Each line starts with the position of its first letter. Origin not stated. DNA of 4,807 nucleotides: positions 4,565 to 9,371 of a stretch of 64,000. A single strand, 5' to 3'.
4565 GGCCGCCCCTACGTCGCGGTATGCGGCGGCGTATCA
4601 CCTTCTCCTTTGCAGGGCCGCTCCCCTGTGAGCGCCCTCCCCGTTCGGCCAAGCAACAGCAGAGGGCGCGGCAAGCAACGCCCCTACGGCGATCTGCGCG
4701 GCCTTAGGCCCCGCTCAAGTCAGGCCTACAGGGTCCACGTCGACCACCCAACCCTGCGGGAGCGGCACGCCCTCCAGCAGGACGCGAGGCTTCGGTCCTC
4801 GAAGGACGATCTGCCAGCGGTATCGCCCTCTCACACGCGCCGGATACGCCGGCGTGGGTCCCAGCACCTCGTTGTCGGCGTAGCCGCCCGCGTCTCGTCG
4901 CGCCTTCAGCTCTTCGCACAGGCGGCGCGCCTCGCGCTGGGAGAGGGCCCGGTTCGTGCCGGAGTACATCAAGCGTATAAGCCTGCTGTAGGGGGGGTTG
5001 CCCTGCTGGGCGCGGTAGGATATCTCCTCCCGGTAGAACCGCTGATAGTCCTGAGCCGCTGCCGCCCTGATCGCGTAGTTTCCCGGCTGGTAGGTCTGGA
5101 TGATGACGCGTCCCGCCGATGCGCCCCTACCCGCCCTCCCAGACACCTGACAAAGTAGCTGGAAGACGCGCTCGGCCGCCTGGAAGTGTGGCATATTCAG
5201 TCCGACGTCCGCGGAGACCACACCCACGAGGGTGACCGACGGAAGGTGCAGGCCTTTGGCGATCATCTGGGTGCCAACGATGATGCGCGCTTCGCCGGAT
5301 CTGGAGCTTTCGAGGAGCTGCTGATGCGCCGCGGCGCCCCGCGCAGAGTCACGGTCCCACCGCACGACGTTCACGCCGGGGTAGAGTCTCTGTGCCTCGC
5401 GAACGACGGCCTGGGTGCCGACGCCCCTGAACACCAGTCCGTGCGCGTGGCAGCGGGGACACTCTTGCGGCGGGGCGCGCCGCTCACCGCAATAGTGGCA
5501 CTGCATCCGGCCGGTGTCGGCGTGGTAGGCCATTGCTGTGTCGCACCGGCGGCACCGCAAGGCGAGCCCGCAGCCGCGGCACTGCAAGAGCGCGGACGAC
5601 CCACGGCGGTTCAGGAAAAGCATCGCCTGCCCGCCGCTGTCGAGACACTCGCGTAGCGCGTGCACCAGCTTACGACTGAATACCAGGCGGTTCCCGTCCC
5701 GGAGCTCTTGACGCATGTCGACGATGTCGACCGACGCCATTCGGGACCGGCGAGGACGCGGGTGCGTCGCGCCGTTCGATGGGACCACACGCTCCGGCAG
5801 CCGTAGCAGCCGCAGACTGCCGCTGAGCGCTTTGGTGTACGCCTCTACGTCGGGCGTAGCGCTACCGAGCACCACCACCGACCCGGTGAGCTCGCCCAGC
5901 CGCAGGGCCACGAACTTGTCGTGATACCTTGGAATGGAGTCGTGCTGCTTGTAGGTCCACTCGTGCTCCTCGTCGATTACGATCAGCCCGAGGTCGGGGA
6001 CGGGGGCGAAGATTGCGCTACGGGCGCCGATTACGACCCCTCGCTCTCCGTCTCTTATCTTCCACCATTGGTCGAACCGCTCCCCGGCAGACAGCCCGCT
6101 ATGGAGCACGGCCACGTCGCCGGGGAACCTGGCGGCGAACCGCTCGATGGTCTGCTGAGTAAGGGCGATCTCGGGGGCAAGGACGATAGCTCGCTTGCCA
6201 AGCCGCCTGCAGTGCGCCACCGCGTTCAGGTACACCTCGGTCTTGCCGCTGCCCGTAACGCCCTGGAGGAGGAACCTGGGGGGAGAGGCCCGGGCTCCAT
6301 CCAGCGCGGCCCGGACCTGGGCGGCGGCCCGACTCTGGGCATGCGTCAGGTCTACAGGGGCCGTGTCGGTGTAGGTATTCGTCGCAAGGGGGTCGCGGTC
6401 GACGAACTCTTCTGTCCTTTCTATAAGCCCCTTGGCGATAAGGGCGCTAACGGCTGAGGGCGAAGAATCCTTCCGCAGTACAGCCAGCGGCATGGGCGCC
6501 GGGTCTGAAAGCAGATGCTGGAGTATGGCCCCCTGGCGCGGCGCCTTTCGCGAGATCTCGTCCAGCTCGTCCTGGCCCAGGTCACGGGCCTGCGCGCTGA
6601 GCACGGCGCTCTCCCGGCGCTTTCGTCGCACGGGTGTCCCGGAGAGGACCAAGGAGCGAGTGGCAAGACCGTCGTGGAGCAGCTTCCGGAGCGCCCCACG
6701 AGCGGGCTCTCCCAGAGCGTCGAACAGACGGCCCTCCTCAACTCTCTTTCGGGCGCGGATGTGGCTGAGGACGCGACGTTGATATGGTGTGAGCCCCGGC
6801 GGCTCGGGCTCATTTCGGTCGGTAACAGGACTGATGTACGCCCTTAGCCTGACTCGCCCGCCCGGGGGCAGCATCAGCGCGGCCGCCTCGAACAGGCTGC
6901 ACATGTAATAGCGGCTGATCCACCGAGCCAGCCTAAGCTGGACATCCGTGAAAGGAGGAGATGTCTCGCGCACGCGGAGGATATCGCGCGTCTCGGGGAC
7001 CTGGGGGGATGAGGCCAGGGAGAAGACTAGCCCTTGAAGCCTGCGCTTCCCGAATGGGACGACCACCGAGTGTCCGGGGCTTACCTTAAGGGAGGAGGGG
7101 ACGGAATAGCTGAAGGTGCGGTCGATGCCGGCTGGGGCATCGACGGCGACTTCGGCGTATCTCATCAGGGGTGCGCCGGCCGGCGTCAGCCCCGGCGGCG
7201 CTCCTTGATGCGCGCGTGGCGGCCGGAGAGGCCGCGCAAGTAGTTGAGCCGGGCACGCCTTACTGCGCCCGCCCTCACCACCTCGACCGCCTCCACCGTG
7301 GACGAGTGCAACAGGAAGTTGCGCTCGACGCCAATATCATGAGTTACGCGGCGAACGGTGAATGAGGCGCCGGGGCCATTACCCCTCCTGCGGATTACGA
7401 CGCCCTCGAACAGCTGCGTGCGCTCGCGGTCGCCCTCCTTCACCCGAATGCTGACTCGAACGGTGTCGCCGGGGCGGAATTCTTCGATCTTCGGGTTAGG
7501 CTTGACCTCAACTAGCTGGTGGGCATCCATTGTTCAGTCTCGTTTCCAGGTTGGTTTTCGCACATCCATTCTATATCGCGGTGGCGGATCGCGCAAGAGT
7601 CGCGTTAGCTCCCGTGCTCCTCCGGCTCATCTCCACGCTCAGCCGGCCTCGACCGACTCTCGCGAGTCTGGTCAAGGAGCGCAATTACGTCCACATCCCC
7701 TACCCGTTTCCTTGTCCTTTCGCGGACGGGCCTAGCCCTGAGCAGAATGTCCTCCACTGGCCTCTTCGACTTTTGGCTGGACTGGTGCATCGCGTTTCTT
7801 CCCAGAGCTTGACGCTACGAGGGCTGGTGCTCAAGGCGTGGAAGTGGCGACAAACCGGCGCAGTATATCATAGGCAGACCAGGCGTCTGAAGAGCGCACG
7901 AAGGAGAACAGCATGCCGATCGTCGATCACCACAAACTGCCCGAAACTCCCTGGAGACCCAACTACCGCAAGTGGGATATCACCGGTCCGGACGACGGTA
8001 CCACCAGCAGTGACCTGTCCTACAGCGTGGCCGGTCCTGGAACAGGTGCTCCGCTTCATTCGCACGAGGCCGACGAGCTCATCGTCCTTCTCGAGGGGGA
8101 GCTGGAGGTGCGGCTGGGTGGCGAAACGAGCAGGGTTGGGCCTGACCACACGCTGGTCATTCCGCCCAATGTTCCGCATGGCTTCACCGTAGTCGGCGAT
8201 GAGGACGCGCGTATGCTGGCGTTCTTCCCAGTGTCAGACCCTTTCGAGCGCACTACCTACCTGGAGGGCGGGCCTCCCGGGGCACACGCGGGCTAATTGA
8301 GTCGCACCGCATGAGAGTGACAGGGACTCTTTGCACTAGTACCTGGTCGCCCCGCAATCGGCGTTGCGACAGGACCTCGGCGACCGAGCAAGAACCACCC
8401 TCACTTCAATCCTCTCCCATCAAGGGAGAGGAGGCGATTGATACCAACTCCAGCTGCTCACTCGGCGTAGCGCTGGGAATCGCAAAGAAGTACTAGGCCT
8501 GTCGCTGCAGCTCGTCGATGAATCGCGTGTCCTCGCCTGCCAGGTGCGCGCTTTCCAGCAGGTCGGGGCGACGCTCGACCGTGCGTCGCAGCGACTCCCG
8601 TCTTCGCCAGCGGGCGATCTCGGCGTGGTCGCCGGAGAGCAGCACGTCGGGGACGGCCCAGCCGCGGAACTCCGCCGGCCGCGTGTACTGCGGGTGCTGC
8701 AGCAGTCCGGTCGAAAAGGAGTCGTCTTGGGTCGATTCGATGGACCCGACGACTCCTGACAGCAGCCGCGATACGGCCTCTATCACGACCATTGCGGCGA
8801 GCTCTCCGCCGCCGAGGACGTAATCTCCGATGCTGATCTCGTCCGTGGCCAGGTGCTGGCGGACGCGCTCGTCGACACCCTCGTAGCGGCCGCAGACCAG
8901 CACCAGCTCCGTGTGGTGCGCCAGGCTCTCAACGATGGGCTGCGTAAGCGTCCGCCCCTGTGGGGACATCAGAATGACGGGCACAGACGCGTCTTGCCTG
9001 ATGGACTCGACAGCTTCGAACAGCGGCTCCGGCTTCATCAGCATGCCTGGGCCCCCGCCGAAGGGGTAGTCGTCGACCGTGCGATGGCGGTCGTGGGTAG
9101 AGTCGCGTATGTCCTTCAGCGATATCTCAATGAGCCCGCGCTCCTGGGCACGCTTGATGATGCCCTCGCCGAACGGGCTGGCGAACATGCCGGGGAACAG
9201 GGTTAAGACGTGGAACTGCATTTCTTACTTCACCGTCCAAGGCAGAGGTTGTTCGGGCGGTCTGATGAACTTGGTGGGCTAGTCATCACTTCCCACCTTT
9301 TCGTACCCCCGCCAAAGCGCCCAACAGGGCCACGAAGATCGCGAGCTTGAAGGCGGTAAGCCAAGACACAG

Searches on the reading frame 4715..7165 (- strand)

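Call 69: search_protein_families(library=pfam, max_evalue=0.00001, proteins=[window:4715-7165:-])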
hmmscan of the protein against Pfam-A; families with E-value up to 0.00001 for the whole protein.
window:4715-7165:- (816 aa): 6 families
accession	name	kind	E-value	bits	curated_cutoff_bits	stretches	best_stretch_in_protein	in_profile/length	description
PF17764.6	PriA_3primeBD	-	4.9e-26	90.9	22.7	1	5-100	1-96/96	3'DNA-binding domain (3'BD)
PF00270.35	DEAD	-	1.5e-15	57.8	26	1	297-441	16-162/167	DEAD/DEAH box helicase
PF04851.21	ResIII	-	2.5e-15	57.2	22.5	1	272-423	3-158/164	Type III restriction enzyme, res subunit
PF18074.6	PriA_C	-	2.8e-13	50.9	26.9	1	725-796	1-69/95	Primosomal protein N C-terminal domain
PF00271.37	Helicase_C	-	2.1e-08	34.9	23.5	0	611-680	51-108/110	Helicase conserved C-terminal domain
PF18319.7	Zn_ribbon_PriA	-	2.3e-08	34.3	26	1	538-563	1-26/27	PriA DNA helicase Cys-rich region (CRR) domain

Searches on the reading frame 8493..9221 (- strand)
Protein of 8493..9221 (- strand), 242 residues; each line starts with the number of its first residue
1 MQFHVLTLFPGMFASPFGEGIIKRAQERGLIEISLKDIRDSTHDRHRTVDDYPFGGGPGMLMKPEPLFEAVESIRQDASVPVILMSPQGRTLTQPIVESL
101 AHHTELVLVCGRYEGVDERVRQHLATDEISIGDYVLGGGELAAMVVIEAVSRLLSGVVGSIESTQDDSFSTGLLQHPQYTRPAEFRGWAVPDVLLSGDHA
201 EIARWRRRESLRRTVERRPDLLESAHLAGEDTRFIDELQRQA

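Call 69: search_protein_families(library=pfam, max_evalue=0.00001, proteins=[window:8493-9221:-])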
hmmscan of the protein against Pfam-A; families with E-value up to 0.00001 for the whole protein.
window:8493-9221:- (242 aa): 1 family
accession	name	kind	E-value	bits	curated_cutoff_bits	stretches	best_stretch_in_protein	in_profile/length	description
PF01746.26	tRNA_m1G_MT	-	3.6e-65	219.8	27.3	1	23-219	2-195/195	tRNA (Guanine-1)-methyltransferase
